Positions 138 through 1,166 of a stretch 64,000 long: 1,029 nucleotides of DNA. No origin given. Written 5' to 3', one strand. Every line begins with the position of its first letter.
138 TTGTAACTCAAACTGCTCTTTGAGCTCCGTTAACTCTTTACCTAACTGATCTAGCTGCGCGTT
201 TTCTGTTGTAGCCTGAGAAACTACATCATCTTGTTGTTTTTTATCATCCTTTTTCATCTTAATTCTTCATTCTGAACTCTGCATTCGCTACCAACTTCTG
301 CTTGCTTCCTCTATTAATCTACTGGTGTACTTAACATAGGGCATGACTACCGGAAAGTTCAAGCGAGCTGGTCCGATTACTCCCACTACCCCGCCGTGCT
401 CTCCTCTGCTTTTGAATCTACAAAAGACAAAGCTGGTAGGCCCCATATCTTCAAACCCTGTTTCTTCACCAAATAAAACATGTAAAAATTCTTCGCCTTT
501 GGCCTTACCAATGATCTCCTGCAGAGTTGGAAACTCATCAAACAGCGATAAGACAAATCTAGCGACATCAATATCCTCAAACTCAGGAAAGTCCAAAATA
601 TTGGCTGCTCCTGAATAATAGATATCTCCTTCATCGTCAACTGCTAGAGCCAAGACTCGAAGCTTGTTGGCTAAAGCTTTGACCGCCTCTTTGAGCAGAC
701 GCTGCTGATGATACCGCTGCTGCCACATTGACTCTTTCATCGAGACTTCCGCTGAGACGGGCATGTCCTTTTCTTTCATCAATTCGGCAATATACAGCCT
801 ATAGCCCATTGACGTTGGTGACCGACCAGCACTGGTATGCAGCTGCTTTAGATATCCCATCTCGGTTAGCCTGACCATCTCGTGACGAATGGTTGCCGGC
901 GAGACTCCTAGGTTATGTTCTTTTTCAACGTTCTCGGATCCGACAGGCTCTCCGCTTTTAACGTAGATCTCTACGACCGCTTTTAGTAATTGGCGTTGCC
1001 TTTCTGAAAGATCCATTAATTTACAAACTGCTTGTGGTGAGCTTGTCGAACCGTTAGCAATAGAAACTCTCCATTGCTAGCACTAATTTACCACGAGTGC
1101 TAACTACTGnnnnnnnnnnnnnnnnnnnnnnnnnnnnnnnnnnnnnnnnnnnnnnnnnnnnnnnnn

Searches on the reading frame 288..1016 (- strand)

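Call 16: search_protein_families(library=pfam, proteins=[window:288-1016:-], max_evalue=0.001)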
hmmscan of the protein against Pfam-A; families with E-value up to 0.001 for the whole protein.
window:288-1016:- (242 aa): 2 families
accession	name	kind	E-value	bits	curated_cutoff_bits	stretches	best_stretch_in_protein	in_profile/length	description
PF01628.27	HrcA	-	3e-20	73.6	22.2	1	93-225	94-215/215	HrcA protein C terminal domain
PF03444.21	HrcA_DNA-bdg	-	1.6e-05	24.9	21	1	2-73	1-71/79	Winged helix-turn-helix transcription repressor, HrcA DNA-binding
